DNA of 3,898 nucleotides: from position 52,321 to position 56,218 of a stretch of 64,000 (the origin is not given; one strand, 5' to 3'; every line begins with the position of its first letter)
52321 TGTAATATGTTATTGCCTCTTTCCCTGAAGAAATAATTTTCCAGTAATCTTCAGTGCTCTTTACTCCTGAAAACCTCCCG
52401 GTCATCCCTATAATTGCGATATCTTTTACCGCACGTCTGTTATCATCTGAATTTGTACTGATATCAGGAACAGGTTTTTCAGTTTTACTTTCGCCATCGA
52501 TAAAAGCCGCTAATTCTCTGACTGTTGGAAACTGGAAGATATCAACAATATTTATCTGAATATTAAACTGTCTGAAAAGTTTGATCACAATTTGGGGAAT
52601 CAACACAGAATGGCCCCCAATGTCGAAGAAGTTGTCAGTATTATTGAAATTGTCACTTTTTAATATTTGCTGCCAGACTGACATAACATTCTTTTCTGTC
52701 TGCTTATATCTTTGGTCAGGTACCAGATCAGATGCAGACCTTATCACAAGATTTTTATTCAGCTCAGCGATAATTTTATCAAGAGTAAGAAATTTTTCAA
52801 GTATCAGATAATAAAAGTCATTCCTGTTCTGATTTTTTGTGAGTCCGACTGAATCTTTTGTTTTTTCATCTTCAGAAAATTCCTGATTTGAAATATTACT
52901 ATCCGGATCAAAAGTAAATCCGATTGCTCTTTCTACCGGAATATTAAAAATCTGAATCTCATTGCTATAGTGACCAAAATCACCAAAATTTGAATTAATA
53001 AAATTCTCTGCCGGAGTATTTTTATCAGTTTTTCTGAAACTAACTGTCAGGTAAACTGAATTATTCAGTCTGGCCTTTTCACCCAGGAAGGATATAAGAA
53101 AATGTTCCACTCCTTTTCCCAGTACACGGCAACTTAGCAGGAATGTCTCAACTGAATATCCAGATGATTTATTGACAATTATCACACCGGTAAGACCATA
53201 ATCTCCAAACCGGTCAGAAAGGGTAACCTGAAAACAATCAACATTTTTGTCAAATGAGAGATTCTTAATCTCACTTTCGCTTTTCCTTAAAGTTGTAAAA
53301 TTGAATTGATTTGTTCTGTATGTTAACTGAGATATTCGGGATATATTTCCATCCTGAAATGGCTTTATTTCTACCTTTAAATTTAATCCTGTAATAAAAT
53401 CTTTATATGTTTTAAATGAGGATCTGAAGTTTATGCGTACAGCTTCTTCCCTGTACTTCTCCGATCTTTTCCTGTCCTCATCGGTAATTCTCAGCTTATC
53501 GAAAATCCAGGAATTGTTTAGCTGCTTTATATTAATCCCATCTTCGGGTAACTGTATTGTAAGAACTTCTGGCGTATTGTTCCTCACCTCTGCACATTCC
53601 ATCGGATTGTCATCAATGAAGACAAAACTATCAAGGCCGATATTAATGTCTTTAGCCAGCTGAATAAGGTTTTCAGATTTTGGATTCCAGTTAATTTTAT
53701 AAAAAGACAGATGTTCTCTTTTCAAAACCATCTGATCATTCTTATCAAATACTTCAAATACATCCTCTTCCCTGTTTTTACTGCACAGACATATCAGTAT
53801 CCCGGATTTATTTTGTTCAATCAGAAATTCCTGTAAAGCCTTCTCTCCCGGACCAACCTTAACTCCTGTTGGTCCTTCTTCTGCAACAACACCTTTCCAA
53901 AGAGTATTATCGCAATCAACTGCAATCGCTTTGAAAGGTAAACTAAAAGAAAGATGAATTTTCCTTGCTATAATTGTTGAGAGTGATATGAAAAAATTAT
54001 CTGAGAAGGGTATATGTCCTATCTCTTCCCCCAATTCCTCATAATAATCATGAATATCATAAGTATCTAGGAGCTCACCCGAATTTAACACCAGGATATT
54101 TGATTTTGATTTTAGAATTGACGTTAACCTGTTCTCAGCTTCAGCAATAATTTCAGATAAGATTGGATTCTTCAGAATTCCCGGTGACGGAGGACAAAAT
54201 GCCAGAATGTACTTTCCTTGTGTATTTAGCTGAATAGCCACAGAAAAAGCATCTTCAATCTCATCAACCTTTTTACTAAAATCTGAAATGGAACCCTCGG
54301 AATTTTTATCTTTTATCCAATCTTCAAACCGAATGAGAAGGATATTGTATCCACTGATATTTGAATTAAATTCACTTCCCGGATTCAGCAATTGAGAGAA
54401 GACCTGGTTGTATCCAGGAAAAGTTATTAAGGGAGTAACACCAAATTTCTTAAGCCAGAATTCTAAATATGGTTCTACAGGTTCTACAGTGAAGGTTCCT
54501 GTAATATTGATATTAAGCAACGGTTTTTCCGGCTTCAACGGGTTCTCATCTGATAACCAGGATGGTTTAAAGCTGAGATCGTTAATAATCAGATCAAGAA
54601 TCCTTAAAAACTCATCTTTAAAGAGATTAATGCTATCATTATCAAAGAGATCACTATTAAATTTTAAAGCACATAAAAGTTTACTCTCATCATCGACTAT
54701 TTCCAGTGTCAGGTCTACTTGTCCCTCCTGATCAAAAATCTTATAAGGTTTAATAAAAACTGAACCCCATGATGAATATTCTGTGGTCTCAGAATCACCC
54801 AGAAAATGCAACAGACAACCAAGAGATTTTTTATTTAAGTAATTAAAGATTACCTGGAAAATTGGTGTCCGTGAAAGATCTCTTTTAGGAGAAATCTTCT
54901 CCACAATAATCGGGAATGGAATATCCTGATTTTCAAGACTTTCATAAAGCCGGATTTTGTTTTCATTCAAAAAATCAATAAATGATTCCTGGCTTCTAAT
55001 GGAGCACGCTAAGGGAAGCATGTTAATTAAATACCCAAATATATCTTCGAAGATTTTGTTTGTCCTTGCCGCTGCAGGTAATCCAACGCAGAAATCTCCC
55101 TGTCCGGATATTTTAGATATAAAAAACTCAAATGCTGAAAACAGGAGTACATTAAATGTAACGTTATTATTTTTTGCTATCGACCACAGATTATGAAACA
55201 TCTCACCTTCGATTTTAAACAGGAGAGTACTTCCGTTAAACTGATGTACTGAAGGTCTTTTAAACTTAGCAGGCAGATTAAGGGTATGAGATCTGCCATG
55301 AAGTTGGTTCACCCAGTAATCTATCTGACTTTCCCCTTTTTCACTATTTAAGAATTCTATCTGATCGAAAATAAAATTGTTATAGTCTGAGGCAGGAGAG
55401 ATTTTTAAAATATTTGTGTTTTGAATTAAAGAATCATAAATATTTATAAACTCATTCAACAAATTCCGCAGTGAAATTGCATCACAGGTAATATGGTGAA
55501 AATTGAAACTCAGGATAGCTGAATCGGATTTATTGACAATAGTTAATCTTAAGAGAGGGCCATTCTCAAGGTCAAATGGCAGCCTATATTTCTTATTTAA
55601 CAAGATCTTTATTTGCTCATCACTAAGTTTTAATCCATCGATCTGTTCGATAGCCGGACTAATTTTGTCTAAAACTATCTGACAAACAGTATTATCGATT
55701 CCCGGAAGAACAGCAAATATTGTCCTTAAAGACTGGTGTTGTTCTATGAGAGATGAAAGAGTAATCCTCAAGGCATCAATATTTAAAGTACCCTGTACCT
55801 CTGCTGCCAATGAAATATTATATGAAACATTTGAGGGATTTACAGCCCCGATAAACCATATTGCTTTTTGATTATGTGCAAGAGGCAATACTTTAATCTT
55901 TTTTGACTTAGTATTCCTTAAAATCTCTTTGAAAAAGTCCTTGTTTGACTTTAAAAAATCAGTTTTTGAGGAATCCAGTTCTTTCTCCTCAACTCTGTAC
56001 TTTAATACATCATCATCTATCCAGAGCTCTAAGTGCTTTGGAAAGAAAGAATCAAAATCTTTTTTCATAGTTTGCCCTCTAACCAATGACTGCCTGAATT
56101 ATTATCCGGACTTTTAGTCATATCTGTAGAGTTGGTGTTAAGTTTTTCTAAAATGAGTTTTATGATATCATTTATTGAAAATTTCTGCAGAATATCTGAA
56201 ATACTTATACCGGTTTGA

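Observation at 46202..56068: Megasynthase with an in-line C-FkbH-T loading unit ahead of a non-reducing KS-AT-T and a C-A-T module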

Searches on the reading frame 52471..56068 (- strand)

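Call 15: find_homologous_proteins(query=window:52471-56068:-, max_evalue=1e-10)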
Query window:52471-56068:- (1199 aa): 311 proteins with E <= 1e-10 among 8000 candidates; the best 120 are listed.
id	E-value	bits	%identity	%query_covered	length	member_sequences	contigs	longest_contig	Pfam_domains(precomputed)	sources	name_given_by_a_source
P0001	0.0e+0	1166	62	69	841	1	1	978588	PF00668.26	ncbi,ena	-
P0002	0.0e+0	1098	68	59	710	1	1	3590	PF00668.26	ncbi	ncbi:MAG: hypothetical protein EHM47_08885, partial [Ignavibacteriales bacterium]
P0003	8.8e-295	999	42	100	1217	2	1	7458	PF00668.26,PF00550.32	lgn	-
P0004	6.6e-292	989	43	97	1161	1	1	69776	PF00668.26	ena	-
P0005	8.0e-192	658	32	99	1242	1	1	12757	PF00668.26,PF00550.32,PF18563.7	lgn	-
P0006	8.2e-137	476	31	58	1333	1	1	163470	PF00668.26,PF00550.32,PF18563.7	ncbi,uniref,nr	ncbi:HAD-IIIC family phosphatase [Kordia sp. YSTF-M3]|uniref:HAD-IIIC family phosphatase n=1 Tax=Kor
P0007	2.3e-116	408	29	37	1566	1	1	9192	PF00668.26,PF00550.32,PF00501.35,PF13193.13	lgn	-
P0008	1.5e-115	405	29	37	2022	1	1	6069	PF00668.26,PF00550.32,PF00501.35,PF13193.13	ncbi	ncbi:amino acid adenylation domain-containing protein, partial [Pyxidicoccus sp. 3LFB2]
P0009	1.8e-115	405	28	40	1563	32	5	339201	PF00668.26,PF00550.32,PF00501.35,PF13193.13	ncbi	ncbi:amino acid adenylation domain-containing protein, partial [Pseudomonas syringae pv. tagetis]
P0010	2.6e-115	404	28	39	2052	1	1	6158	PF00668.26,PF00550.32,PF00501.35,PF13193.13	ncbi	ncbi:MAG: amino acid adenylation domain-containing protein, partial [Myxococcaceae bacterium]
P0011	8.2e-111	390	29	36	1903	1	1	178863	PF00668.26,PF00550.32,PF00501.35,PF13193.13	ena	-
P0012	1.8e-109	385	29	37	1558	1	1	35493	PF00668.26,PF00550.32,PF00501.35,PF13193.13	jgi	jgi:amino acid adenylation domain-containing protein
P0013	3.1e-109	384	30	39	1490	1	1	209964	PF00668.26,PF00550.32,PF00501.35,PF13193.13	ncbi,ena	-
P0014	4.3e-108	381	28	37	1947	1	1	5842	PF00668.26,PF00550.32,PF00501.35,PF13193.13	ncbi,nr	ncbi:MAG TPA: amino acid adenylation domain-containing protein, partial [Myxococcus sp.]|nr:amino ac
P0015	9.3e-108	379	29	42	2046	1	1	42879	PF00668.26,PF00550.32,PF00501.35,PF13193.13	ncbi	ncbi:MAG: amino acid adenylation domain-containing protein, partial [Melioribacteraceae bacterium]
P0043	4.7e-84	301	26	36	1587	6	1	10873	PF00668.26,PF00550.32,PF18563.7,PF00501.35,PF13193.13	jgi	-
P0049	4.1e-78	281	27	36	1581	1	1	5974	PF00668.26,PF00550.32,PF18563.7,PF00501.35,PF13193.13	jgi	jgi:amino acid adenylation domain-containing protein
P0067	1.3e-66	243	26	41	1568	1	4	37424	PF00668.26,PF00550.32,PF18563.7,PF00501.35,PF13193.13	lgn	-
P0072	1.1e-63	233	28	40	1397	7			PF00668.26,PF00550.32,PF18563.7,PF00501.35,PF13193.13,PF00975.27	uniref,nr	uniref:AptD n=1 Tax=Brasilonema sp. CT11 TaxID=2748322 RepID=A0A7G8Z900_9CYAN|nr:AptD [Brasilonema s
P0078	1.8e-62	229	28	42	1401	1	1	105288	PF00668.26,PF00550.32,PF18563.7,PF00501.35,PF13193.13,PF00561.27,PF00975.27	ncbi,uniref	ncbi:non-ribosomal peptide synthetase [Nostoc sp.]|uniref:non-ribosomal peptide synthetase n=1 Tax=N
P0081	1.2e-61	227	28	40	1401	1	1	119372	PF00668.26,PF00550.32,PF12697.14,PF18563.7,PF00501.35,PF13193.13,PF00975.27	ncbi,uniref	ncbi:non-ribosomal peptide synthetase [Nostoc sp.]|uniref:non-ribosomal peptide synthetase n=1 Tax=N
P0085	4.1e-61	225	27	40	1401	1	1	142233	PF00668.26,PF00550.32,PF18563.7,PF00501.35,PF13193.13,PF00975.27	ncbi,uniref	ncbi:non-ribosomal peptide synthetase [Nostoc sp.]|uniref:non-ribosomal peptide synthetase n=1 Tax=N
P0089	9.2e-61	224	29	40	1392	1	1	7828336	PF00668.26,PF00550.32,PF12697.14,PF18563.7,PF00501.35,PF13193.13,PF00975.27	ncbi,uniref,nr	ncbi:amino acid adenylation domain-containing protein [Nostoc sp. C052]|uniref:non-ribosomal peptide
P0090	9.4e-61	224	28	40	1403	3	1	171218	PF00668.26,PF00550.32,PF18563.7,PF00501.35,PF13193.13,PF00975.27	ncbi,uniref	ncbi:MAG: amino acid adenylation domain-containing protein [Nostoc sp.]|uniref:AptD n=1 Tax=Nostoc s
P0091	1.4e-60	223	28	40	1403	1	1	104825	PF00668.26,PF00550.32,PF18563.7,PF00501.35,PF13193.13,PF00975.27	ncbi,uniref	ncbi:MAG: amino acid adenylation domain-containing protein [Nostoc sp.]|uniref:non-ribosomal peptide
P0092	1.6e-60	223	30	36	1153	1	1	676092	PF00668.26,PF00550.32,PF18563.7,PF00501.35,PF13193.13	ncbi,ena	-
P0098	6.7e-59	218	27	43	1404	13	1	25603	PF00668.26,PF00550.32,PF18563.7,PF00501.35,PF13193.13,PF00975.27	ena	-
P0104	1.1e-57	214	28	40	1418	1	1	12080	PF00668.26,PF00550.32,PF18563.7,PF00501.35,PF13193.13,PF00975.27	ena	-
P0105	1.2e-57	214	30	37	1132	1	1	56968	PF00668.26,PF00550.32,PF18563.7,PF00501.35,PF13193.13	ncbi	-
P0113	1.1e-56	210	29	40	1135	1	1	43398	PF00668.26,PF00550.32,PF18563.7,PF00501.35,PF13193.13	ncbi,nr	ncbi:MAG: amino acid adenylation domain-containing protein [Desulfobacteraceae bacterium]|nr:amino a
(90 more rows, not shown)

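Call 17: find_encoding_contigs(protein=P0001, flank=10000, max_places=3)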
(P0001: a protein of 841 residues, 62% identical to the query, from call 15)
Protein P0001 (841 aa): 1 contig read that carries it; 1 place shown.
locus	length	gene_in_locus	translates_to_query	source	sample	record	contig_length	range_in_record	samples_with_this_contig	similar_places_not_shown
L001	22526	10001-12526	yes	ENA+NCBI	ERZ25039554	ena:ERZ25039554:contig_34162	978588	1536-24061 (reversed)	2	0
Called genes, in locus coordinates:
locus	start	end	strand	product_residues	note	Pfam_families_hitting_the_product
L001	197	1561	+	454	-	PF00109:ketoacyl-synt, PF02801:Ketoacyl-synt_C, PF16197:KAsynt_C_assoc, PF22621:CurL-like_PKS_C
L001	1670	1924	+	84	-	PF00698:Acyl_transf_1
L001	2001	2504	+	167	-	PF00698:Acyl_transf_1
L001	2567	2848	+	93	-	PF00550:PP-binding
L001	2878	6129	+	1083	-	PF00668:Condensation, PF00501:AMP-binding, PF13193:AMP-binding_C (weak), PF00550:PP-binding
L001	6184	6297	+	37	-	PF00109:ketoacyl-synt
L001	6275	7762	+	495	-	PF00109:ketoacyl-synt, PF02801:Ketoacyl-synt_C, PF16197:KAsynt_C_assoc, PF22336:RhiE-like_linker, PF22621:CurL-like_PKS_C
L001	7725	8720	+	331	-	PF00698:Acyl_transf_1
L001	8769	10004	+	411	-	PF01209:Ubie_methyltran (weak), PF13489:Methyltransf_23, PF05175:MTS (faint), PF13649:Methyltransf_25, PF13847:Methyltransf_31, PF08241:Methyltransf_11, PF08242:Methyltransf_12, PF00550:PP-binding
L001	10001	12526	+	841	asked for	PF00668:Condensation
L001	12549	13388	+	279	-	-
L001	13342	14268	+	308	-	PF00550:PP-binding, PF00109:ketoacyl-synt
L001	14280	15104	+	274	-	PF02801:Ketoacyl-synt_C, PF16197:KAsynt_C_assoc, PF22621:CurL-like_PKS_C (weak), PF22336:RhiE-like_linker (weak)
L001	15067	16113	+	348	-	PF00698:Acyl_transf_1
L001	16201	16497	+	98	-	-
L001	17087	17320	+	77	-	PF00550:PP-binding (weak)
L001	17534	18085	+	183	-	PF25087:GMPPB_C (faint), PF00132:Hexapep (weak)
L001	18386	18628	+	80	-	PF02350:Epimerase_2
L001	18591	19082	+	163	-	PF02350:Epimerase_2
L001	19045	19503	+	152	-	PF02350:Epimerase_2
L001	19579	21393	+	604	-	PF07940:Hepar_II_III_C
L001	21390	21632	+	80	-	-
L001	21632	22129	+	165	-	-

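Call 18: find_encoding_contigs(protein=P0004, flank=10000, max_places=3)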
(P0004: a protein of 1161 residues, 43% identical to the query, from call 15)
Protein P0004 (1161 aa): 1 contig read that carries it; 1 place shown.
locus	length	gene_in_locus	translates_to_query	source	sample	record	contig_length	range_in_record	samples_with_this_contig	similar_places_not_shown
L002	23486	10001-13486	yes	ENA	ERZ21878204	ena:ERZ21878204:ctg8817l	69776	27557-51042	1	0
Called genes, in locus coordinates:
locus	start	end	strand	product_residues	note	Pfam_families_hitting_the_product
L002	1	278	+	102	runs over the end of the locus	-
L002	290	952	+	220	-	PF02397:Bac_transf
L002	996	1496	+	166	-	PF03808:Glyco_tran_WecG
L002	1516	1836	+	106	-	PF03808:Glyco_tran_WecG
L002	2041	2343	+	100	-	-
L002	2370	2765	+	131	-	PF02397:Bac_transf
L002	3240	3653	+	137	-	PF05523:FdtA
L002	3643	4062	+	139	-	PF05523:FdtA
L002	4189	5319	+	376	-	PF01041:DegT_DnrJ_EryC1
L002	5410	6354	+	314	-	PF00535:Glycos_transf_2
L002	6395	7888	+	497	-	-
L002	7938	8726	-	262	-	PF22624:AASDHPPT_N, PF01648:ACPS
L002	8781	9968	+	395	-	PF01209:Ubie_methyltran, PF13489:Methyltransf_23, PF01135:PCMT (weak), PF05175:MTS, PF08241:Methyltransf_11, PF08242:Methyltransf_12, PF13649:Methyltransf_25, PF13847:Methyltransf_31, +3 more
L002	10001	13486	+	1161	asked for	PF00668:Condensation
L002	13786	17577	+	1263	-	PF00109:ketoacyl-synt, PF02801:Ketoacyl-synt_C, PF16197:KAsynt_C_assoc, PF22621:CurL-like_PKS_C, PF22336:RhiE-like_linker, PF00698:Acyl_transf_1, PF00550:PP-binding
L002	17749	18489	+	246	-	PF04794:YdjC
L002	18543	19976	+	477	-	PF01943:Polysacc_synt, PF13440:Polysacc_synt_3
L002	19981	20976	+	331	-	PF03385:STELLO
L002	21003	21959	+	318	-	PF01073:3Beta_HSD (weak), PF01370:Epimerase, PF02719:Polysacc_synt_2 (weak), PF04321:RmlD_sub_bind, PF07993:NAD_binding_4 (faint), PF16363:GDP_Man_Dehyd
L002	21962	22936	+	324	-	PF00535:Glycos_transf_2, PF13641:Glyco_tranf_2_3 (weak)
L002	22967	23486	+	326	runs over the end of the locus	PF00535:Glycos_transf_2, PF10111:Glyco_tranf_2_2, PF13641:Glyco_tranf_2_3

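Call 32: find_related_loci(query=A2, collection=genome_contigs, flank=10000)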
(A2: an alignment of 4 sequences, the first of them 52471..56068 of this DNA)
Query A2 (1199 aa) in genome_contigs; peptide patterns used: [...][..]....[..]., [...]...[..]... (x = any residue, [..] = any of these).
599 stretches matched a pattern (row limit reached: there are more); 364 encode a relative of the query (tblastn E <= 1e-3); the best 80 are kept; 78 distinct loci.
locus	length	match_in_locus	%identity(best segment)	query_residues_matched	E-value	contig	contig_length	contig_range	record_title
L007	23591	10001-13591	71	1-1197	0e+0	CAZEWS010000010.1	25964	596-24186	MAG TPA_asm: uncultured Rikenellaceae bacterium isolate binchicken_co233_50 genome assembly, contig: NODE_194_length_259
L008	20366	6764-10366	65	1-1199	0e+0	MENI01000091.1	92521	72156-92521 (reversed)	MAG: Bacteroidetes bacterium GWA2_40_15 gwa2_scaffold_439, whole genome shotgun sequence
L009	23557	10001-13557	62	9-1192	0e+0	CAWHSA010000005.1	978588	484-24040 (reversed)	MAG: uncultured Bacteroidales bacterium isolate MFD05942.bin.1.227 genome assembly, contig: contig_34162, whole genome s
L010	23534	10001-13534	44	9-1198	0e+0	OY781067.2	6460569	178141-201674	MAG: uncultured Draconibacterium sp. isolate 7685a6f7-55f0-4bbb-ae15-a05e2d1328cd genome assembly, chromosome: 1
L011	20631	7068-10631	43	10-1199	0e+0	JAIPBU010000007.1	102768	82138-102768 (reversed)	MAG: Bacteroidales bacterium isolate Tobar15.5-16.5m-G9 Tobar15-5-16-5m-C59, whole genome shotgun sequence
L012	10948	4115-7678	43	10-1197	0e+0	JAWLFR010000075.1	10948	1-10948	MAG: Bacteroidales bacterium isolate 21BLK6-1.bin.38 NODE_6067_length_10948_cov_8.334962, whole genome shotgun sequence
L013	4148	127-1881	62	642-1196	0e+0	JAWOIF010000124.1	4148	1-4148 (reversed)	MAG: Bacteroidales bacterium isolate CWP5-2.bin.122 k191_2958252, whole genome shotgun sequence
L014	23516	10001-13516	34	62-1199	0e+0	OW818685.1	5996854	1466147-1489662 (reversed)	metagenome genome assembly, chromosome: 1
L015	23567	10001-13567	42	10-1199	0e+0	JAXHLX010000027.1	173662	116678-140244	MAG: Bacteroidales bacterium isolate Salar_de_Ascotan_soil_MAG_ASO36 contig_4408_polypolish, whole genome shotgun sequen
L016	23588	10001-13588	33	3-1193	0e+0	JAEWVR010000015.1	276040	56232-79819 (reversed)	MAG: Fibrobacteres bacterium isolate OH_SDB_7 k127_1362105, whole genome shotgun sequence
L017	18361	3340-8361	32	60-1199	0e+0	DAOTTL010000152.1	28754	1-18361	MAG TPA_asm: Ktedonobacteraceae bacterium isolate B93_195 k193_354796, whole genome shotgun sequence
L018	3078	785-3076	42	2-770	0e+0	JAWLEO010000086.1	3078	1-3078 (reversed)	MAG: Bacteroidales bacterium isolate 20BLK6-1.bin.66 NODE_47973_length_3078_cov_3.321249, whole genome shotgun sequence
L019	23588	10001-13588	32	7-1193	0e+0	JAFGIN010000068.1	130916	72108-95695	MAG: Chitinispirillaceae bacterium isolate Zod_Metabat.210 k87_4278123, whole genome shotgun sequence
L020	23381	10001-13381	31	61-1191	0e+0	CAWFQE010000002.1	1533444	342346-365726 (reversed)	MAG: uncultured Acidobacteriota bacterium isolate MFD05942.bin.1.240 genome assembly, contig: contig_14666, whole genome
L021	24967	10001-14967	33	62-1199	2e-179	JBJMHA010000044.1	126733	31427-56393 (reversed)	MAG: Thermoanaerobaculia bacterium isolate H1_16_all_fractions_metab_conc_6_69_19 k255_1973037, whole genome shotgun seq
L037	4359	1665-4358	33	43-934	6e-167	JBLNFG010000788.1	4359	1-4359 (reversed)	MAG: Myxococcales bacterium isolate MAG52 PRJNA385547_bin3_renamed_787, whole genome shotgun sequence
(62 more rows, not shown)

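Call 65: search_protein_families(library=pfam, proteins=[L010:477-1895:+, L010:2656-3504:+, L010:4187-6544:+, L010:17557-18324:+, L010:19185-20126:+, L010:20332-21456:+, L010:21534-22466:+, L008:4316-5515:+, L008:18305-19756:+, L007:16874-17875:+], max_evalue=0.0001)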
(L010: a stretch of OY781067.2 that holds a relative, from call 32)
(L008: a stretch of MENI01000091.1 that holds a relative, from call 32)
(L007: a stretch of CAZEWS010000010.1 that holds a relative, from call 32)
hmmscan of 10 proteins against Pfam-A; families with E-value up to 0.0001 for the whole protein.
L010:477-1895:+ (473 aa): 2 families
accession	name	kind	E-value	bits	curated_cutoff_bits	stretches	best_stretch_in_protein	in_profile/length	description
PF00083.30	Sugar_tr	-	5.1e-110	368.9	22.3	1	14-465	1-452/452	Sugar (and other) transporter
PF07690.21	MFS_1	-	1.5e-40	139.6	33.4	2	19-380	2-317/347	Major Facilitator Superfamily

L010:2656-3504:+ (283 aa): 1 family
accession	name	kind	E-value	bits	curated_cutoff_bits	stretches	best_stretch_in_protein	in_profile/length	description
PF02517.21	Rce1-like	-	1e-22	80.7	22.4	1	134-219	5-92/93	Type II CAAX prenyl endopeptidase Rce1-like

L010:4187-6544:+ (786 aa): 2 families
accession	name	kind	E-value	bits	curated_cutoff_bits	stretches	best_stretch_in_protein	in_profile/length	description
PF00912.28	Transgly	-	1.6e-54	184.5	27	1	77-256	2-177/178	Transglycosylase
PF00905.27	Transpeptidase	-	5.8e-26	91.8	22.1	1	425-661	3-266/299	Penicillin binding protein transpeptidase domain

L010:17557-18324:+ (256 aa): 1 family
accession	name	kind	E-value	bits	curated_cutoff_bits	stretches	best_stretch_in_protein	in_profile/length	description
PF04794.17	YdjC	-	4.5e-44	151.7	29.7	1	2-242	1-256/266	YdjC-like protein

L010:19185-20126:+ (314 aa): 1 family
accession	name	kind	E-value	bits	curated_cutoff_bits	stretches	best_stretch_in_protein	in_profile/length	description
PF13480.13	Acetyltransf_6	-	6.7e-05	23.5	22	0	160-278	10-137/143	Acetyltransferase (GNAT) domain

L010:20332-21456:+ (375 aa): 1 family
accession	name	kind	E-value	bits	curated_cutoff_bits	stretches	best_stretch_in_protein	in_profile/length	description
PF01041.23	DegT_DnrJ_EryC1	-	4e-102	342.5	19.8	1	21-372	6-359/360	DegT/DnrJ/EryC1/StrS aminotransferase family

L010:21534-22466:+ (311 aa): 0 families

L008:4316-5515:+ (400 aa): 5 families
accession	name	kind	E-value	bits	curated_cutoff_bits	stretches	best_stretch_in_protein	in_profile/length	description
PF20434.5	BD-FAE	-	1.5e-61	208.1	26.8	1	57-273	1-215/215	BD-FAE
PF07859.19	Abhydrolase_3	-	1.8e-15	57.7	25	1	72-166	1-95/210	alpha/beta hydrolase fold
PF18962.6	Por_Secre_tail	-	1.7e-12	47.9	27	1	332-398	1-74/75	Secretion system C-terminal sorting domain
PF00326.27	Peptidase_S9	-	5.6e-08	33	22.6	0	232-311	127-208/213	Prolyl oligopeptidase family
PF00135.34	COesterase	-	2.9e-07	30.3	27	1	57-166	88-207/515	Carboxylesterase family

L008:18305-19756:+ (484 aa): 2 families
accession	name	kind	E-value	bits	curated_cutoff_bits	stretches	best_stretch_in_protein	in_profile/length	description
PF01943.22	Polysacc_synt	-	2.8e-12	47.1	28.2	1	55-333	2-263/274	Polysaccharide biosynthesis protein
PF01554.23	MatE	-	2.1e-05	24.7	24.9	0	95-222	35-160/161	MatE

L007:16874-17875:+ (334 aa): 0 families

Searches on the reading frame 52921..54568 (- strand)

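Call 16: search_protein_families(library=pfam, proteins=[window:52921-54568:-], max_evalue=10)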
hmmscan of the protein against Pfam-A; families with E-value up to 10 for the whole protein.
window:52921-54568:- (549 aa): 2 families
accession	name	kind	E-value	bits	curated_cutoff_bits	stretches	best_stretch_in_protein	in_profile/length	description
PF03031.24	NIF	-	9.1e-05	22.6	21.8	1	215-332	3-128/160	NLI interacting factor-like phosphatase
PF11215.13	DUF3010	-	0.04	14.7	25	1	407-467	10-70/137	Protein of unknown function (DUF3010)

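Call 23: search_solved_structures(query=window:52921-54568:-, max_evalue=0.01, show_alignments=1)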
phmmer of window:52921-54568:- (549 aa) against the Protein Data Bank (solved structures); distinct sequences matched with E-value up to 0.01: 1.
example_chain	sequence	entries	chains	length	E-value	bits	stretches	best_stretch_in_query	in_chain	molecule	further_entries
3slr_A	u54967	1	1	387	2.6e-27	98.7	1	212-344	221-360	uncharacterized protein BF1531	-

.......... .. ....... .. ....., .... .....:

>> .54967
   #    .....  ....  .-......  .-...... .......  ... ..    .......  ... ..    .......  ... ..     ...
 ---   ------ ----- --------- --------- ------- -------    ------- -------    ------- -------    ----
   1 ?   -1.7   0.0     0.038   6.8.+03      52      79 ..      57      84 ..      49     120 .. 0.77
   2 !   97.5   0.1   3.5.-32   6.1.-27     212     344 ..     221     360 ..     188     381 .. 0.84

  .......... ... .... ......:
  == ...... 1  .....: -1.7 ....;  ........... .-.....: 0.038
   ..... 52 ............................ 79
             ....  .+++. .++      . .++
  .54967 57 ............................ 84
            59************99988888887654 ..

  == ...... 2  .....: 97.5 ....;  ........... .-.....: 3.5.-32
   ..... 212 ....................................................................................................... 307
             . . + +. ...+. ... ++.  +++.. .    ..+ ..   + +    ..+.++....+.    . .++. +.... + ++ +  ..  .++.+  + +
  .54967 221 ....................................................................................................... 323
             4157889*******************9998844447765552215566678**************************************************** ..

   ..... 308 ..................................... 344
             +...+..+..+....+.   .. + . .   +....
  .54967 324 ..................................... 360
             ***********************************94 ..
